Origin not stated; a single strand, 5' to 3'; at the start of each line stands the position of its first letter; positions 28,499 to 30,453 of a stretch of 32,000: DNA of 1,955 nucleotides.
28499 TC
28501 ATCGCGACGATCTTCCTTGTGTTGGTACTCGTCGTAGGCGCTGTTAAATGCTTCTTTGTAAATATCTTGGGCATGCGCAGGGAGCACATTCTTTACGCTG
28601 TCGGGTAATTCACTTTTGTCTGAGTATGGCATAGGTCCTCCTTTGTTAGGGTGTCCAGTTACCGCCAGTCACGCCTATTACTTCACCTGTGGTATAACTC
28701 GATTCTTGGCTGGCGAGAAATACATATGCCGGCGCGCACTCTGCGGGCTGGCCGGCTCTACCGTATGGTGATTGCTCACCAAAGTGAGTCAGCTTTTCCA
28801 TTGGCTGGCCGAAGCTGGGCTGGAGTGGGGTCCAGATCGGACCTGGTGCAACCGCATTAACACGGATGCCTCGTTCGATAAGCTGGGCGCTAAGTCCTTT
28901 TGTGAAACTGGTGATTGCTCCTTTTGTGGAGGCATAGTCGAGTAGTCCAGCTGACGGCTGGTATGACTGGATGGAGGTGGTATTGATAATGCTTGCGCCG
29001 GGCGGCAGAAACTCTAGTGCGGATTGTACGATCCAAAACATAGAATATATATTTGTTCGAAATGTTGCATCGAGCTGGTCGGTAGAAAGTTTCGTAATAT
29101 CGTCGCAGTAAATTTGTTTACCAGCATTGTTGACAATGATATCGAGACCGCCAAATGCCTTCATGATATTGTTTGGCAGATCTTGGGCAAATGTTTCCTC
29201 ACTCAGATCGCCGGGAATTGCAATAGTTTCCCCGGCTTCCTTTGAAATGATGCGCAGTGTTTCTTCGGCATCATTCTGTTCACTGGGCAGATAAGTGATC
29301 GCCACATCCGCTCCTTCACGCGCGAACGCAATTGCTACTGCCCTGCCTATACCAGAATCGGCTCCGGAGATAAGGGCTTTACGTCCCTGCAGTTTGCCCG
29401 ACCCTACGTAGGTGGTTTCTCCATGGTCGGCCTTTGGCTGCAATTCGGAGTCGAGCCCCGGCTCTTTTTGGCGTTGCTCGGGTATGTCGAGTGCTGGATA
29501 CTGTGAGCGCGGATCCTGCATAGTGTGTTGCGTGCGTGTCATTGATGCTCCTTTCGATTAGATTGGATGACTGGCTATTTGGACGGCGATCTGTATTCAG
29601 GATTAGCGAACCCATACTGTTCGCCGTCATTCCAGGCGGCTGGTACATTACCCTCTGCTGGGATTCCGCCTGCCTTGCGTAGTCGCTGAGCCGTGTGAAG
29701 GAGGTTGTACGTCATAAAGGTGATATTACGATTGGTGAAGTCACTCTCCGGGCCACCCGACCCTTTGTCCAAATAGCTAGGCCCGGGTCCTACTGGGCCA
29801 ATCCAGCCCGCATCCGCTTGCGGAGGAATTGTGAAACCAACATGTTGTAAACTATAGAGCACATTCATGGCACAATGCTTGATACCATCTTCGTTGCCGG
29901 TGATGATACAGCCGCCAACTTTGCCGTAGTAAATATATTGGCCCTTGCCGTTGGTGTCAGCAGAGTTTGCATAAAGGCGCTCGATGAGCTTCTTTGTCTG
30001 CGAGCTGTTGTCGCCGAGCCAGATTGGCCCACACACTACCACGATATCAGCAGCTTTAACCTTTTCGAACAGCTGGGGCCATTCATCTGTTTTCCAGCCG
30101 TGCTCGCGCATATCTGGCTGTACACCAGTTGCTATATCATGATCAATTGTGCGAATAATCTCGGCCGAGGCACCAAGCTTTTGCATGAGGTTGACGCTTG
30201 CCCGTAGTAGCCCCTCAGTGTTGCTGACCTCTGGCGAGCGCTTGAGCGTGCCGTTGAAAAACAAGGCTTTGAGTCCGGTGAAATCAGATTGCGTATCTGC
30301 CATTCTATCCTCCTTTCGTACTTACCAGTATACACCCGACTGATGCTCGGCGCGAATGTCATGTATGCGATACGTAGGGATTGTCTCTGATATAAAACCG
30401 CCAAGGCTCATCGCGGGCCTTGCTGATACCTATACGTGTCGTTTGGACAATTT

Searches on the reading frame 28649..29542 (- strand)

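Call 61: search_protein_families(library=pfam, max_evalue=0.00001, proteins=[window:28649-29542:-])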
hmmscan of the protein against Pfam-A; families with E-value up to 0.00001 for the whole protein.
window:28649-29542:- (298 aa): 3 families
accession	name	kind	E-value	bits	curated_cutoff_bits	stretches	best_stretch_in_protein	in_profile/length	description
PF13561.12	adh_short_C2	-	8.4e-57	192.9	27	1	60-294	1-234/236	Enoyl-(Acyl carrier protein) reductase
PF00106.31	adh_short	-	3.2e-42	144.7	26.6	1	55-244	2-190/195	short chain dehydrogenase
PF23441.1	SDR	-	5.9e-06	26.3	27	1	50-240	4-198/258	SDR-like rossmann domain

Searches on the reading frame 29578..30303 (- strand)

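Call 61: search_protein_families(library=pfam, max_evalue=0.00001, proteins=[window:29578-30303:-])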
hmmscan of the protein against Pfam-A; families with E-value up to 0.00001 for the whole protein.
window:29578-30303:- (242 aa): 1 family
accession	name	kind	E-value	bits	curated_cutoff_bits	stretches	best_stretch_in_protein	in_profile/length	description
PF03358.20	FMN_red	-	6.3e-12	45.8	24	1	12-162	2-142/152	NADPH-dependent FMN reductase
